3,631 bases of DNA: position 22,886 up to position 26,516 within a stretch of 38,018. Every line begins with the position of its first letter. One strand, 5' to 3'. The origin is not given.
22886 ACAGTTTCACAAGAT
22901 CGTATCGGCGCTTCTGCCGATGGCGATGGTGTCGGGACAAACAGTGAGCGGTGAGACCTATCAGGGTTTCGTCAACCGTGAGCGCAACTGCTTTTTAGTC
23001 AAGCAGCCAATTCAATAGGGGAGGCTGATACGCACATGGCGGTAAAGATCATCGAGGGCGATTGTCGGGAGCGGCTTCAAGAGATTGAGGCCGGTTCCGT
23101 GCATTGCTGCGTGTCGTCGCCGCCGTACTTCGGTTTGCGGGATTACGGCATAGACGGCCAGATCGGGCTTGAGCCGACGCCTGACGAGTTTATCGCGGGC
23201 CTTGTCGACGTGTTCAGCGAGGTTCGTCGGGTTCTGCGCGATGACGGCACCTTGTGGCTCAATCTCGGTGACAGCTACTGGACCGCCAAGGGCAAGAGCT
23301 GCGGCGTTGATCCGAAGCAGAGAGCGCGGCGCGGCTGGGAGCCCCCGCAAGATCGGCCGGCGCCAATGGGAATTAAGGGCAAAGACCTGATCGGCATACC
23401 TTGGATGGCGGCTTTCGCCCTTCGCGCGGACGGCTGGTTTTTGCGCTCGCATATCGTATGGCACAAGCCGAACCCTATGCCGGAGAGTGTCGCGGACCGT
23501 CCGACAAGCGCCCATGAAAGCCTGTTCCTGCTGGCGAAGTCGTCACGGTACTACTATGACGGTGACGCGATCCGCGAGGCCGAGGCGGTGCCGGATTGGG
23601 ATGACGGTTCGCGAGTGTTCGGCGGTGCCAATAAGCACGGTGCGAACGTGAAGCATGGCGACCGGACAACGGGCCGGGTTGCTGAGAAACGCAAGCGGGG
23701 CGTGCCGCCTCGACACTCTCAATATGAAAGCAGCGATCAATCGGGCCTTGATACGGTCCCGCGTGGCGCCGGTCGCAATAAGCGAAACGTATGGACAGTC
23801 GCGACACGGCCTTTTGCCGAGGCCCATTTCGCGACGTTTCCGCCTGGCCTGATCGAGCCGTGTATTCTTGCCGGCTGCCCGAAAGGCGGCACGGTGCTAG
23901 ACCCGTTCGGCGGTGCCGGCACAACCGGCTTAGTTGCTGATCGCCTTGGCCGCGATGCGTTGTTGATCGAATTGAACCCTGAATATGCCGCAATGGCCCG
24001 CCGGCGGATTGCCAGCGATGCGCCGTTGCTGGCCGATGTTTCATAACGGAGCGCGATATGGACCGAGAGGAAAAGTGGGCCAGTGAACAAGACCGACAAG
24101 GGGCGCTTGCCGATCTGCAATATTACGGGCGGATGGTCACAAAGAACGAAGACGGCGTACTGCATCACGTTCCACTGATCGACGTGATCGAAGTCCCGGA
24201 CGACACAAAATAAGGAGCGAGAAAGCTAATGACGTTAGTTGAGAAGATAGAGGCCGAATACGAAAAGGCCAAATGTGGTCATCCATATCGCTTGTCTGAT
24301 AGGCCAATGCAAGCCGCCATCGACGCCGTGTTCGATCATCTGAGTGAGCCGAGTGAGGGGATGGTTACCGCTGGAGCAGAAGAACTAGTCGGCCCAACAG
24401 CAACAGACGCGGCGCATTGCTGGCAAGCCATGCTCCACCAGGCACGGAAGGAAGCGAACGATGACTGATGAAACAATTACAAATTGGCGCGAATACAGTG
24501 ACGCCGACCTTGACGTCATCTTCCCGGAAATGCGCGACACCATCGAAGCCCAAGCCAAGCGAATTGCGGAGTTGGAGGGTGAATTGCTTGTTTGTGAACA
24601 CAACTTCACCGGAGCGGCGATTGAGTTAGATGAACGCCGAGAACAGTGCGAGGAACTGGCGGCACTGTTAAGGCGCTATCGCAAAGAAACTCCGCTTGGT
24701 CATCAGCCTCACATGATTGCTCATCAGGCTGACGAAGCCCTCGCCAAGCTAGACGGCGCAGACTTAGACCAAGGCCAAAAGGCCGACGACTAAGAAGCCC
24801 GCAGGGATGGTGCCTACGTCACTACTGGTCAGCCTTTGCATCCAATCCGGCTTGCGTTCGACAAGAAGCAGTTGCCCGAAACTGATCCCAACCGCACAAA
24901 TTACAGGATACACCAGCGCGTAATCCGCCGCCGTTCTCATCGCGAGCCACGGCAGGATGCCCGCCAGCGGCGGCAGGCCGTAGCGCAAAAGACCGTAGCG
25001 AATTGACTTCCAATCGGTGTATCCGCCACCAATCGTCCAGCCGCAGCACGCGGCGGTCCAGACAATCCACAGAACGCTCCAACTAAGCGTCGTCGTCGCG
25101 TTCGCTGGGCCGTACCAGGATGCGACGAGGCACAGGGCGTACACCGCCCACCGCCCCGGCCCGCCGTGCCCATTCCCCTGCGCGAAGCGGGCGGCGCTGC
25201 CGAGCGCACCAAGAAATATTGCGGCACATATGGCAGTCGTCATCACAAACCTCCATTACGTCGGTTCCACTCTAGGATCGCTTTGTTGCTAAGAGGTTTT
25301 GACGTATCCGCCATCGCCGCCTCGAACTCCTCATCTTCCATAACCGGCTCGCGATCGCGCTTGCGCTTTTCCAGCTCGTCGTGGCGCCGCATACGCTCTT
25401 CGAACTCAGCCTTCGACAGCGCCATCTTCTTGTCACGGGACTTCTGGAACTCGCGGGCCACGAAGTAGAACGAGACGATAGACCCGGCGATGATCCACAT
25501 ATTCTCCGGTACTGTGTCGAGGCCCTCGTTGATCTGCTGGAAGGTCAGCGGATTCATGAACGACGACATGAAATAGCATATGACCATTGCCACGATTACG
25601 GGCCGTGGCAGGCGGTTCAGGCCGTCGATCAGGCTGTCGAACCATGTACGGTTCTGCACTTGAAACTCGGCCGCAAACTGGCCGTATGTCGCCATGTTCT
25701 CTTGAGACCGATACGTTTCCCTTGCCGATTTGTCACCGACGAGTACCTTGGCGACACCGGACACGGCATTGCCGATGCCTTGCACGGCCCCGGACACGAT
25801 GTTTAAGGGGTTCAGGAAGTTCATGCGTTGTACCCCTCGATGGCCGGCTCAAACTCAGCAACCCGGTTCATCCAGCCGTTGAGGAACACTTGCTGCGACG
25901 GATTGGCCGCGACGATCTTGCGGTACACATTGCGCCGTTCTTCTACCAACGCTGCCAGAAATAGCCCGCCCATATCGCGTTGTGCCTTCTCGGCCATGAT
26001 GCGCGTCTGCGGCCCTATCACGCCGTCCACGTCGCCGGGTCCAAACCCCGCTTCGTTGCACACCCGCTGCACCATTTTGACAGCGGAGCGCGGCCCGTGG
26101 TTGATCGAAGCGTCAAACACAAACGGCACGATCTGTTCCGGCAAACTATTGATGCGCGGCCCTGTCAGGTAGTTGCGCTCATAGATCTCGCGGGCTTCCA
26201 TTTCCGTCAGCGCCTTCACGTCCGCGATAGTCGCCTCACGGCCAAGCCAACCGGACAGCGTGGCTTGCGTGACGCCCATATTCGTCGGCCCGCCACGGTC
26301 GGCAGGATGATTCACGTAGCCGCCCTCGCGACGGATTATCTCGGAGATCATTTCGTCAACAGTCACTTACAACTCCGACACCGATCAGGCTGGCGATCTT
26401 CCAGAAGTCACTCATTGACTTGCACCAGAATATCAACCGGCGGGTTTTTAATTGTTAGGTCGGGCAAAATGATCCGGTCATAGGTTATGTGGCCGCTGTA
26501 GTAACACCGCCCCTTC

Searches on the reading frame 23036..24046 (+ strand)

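Call 59: search_protein_families(library=pfam, proteins=[window:23036-24046:+], max_evalue=0.01)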
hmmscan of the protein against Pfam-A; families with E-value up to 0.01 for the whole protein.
window:23036-24046:+ (336 aa): 1 family
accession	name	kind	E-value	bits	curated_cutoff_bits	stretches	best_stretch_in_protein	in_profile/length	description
PF01555.25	N6_N4_Mtase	-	7.5e-44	150.7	26.7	1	22-321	1-219/221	DNA methylase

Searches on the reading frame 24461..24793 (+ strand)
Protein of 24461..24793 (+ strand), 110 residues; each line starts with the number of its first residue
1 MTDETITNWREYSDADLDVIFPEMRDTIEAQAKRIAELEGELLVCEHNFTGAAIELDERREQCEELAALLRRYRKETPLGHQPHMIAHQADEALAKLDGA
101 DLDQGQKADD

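Call 60: search_protein_families(library=phrogs, proteins=[window:24461-24793:+], max_evalue=0.01)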
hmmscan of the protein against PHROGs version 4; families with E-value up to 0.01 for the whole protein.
window:24461-24793:+ (110 aa): 0 families

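Call 72: search_protein_families(library=pfam, proteins=[window:24461-24793:+], max_evalue=0.01)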
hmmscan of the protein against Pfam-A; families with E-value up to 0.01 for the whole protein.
window:24461-24793:+ (110 aa): 1 family
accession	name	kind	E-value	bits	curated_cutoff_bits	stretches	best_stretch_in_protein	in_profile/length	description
PF11221.13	Med21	-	0.0035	18.1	37.3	1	22-68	94-140/144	Subunit 21 of Mediator complex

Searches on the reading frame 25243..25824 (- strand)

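Call 59: search_protein_families(library=pfam, proteins=[window:25243-25824:-], max_evalue=0.01)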
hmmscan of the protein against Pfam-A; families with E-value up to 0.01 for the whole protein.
window:25243-25824:- (193 aa): 1 family
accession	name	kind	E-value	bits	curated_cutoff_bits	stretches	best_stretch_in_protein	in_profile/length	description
PF11351.13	GTA_holin_3TM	-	1.6e-19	71.1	24.8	1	16-125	2-123/123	Holin of 3TMs, for gene-transfer release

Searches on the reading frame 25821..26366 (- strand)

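Call 59: search_protein_families(library=pfam, proteins=[window:25821-26366:-], max_evalue=0.01)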
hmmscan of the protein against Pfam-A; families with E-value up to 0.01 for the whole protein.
window:25821-26366:- (181 aa): 3 families
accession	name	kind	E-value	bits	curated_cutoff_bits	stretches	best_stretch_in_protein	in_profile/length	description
PF05838.17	Glyco_hydro_108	-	1.3e-25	90.2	21.2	1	8-91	2-85/85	Glycosyl hydrolase 108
PF09374.15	PG_binding_3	-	1.4e-10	41.7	24.6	1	95-169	2-75/76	Predicted Peptidoglycan domain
PF01471.23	PG_binding_1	-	0.0058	17.2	23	1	93-133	2-42/57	Putative peptidoglycan binding domain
